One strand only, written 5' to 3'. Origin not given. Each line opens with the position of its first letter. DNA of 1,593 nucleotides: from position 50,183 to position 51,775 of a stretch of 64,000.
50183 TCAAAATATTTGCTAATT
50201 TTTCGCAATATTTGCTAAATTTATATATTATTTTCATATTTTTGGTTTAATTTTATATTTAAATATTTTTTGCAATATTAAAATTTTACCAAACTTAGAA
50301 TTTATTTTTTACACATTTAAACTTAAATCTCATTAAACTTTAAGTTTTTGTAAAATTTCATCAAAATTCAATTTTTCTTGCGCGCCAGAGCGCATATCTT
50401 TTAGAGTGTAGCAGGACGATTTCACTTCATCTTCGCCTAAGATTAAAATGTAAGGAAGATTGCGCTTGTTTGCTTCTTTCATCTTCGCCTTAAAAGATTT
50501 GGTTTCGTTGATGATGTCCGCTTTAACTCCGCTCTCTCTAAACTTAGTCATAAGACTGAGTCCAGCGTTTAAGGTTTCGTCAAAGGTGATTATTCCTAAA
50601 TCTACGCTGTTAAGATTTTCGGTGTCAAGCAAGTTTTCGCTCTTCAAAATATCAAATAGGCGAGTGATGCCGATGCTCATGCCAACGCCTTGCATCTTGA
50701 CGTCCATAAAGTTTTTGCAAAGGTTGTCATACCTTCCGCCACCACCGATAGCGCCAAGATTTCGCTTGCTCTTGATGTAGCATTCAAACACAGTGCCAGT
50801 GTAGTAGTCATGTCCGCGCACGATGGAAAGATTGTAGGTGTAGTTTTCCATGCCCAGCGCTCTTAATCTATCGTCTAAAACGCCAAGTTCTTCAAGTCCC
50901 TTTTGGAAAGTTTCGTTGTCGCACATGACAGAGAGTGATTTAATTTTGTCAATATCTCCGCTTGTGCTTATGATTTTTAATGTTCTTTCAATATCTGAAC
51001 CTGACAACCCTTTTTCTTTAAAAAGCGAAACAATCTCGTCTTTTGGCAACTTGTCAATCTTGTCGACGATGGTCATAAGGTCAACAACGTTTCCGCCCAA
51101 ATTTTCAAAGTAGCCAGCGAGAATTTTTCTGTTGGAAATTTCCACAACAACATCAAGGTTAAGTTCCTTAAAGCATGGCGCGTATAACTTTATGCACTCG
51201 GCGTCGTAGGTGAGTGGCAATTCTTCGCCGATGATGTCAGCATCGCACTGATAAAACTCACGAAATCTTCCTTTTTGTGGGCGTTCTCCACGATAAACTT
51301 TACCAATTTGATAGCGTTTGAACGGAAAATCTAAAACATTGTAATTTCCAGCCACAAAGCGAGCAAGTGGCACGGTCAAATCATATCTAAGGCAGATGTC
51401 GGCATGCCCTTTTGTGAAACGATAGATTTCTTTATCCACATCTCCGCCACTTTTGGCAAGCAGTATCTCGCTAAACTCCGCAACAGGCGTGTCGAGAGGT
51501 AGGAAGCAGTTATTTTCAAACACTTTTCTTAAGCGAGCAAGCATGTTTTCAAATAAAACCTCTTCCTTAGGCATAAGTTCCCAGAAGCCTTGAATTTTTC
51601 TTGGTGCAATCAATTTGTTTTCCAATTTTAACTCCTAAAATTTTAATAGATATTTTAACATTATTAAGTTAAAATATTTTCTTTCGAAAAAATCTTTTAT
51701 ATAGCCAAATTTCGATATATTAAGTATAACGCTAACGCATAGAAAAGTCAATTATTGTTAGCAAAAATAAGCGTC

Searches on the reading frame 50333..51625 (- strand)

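Call 9: search_protein_families(library=pfam, proteins=[window:50333-51625:-], max_evalue=0.1)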
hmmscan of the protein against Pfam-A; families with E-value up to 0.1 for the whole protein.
window:50333-51625:- (430 aa): 5 families
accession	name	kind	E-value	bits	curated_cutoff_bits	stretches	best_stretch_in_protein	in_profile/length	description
PF13393.11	tRNA-synt_His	-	7.6e-40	137.5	25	1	13-323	1-308/308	Histidyl-tRNA synthetase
PF03129.25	HGTP_anticodon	-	2.6e-12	47.1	21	1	353-429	16-92/94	Anticodon binding domain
PF00587.30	tRNA-synt_2b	-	4.7e-08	33.7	29.3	1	96-307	31-125/179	tRNA synthetase class II core domain (G, H, P, S and T)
PF00152.25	tRNA-synt_2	-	0.014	14.9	25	1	104-131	94-121/308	tRNA synthetases class II (D, K and N)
PF01409.25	tRNA-synt_2d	-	0.08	12.8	19.8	0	77-140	81-141/246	tRNA synthetases class II core domain (F)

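Call 10: search_protein_families(library=ncbifam, proteins=[window:50333-51625:-], max_evalue=0.1)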
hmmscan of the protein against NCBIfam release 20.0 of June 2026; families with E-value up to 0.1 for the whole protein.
window:50333-51625:- (430 aa): 32 families (the best 25 are shown)
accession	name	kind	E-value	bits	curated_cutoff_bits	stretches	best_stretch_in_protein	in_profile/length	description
TIGR00442.1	hisS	equivalog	3.2e-109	365.6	286.75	1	10-420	2-405/406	histidine--tRNA ligase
NF009085.0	PRK12420.1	equivalog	2e-83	281.1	540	1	9-425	5-423/426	histidine--tRNA ligase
TIGR00443.1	hisZ_biosyn_reg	equivalog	5.5e-50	170.2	271.65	1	17-328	3-313/314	ATP phosphoribosyltransferase regulatory subunit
NF008942.0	PRK12292.2-5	equivalog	5.9e-33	114.1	643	1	12-426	13-425/434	ATP phosphoribosyltransferase regulatory subunit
NF008941.0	PRK12292.2-4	equivalog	1.4e-32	113.1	447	1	10-374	9-364/393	ATP phosphoribosyltransferase regulatory subunit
NF008940.0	PRK12292.2-3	equivalog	4.6e-27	94.8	450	1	13-395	8-390/404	ATP phosphoribosyltransferase regulatory subunit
NF008936.0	PRK12292.1-3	equivalog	4.8e-27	94.8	492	1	27-401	24-396/406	ATP phosphoribosyltransferase regulatory subunit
NF008953.0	PRK12295.1-6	equivalog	2e-22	79.7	384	2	29-150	16-134/384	ATP phosphoribosyltransferase regulatory subunit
NF008938.0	PRK12292.1-6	equivalog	1e-19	70.7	833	1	20-329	18-326/420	ATP phosphoribosyltransferase regulatory subunit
NF008945.0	PRK12292.3-3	equivalog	1e-17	64.3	409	1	17-342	9-318/368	ATP phosphoribosyltransferase regulatory subunit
NF008943.0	PRK12292.3-1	equivalog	4e-16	59.1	690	1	12-342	28-345/403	ATP phosphoribosyltransferase regulatory subunit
NF009086.0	PRK12421.1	equivalog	6.4e-16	58.3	318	1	15-330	14-330/389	ATP phosphoribosyltransferase regulatory subunit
NF008948.0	PRK12295.1-1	equivalog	7.1e-13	48.4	622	2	258-324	302-369/376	ATP phosphoribosyltransferase regulatory subunit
NF008935.0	PRK12292.1-1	equivalog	8.3e-13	48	350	1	16-329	12-319/382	ATP phosphoribosyltransferase regulatory subunit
NF008939.0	PRK12292.2-1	equivalog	9.8e-13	47.6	335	1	16-381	11-374/391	ATP phosphoribosyltransferase regulatory subunit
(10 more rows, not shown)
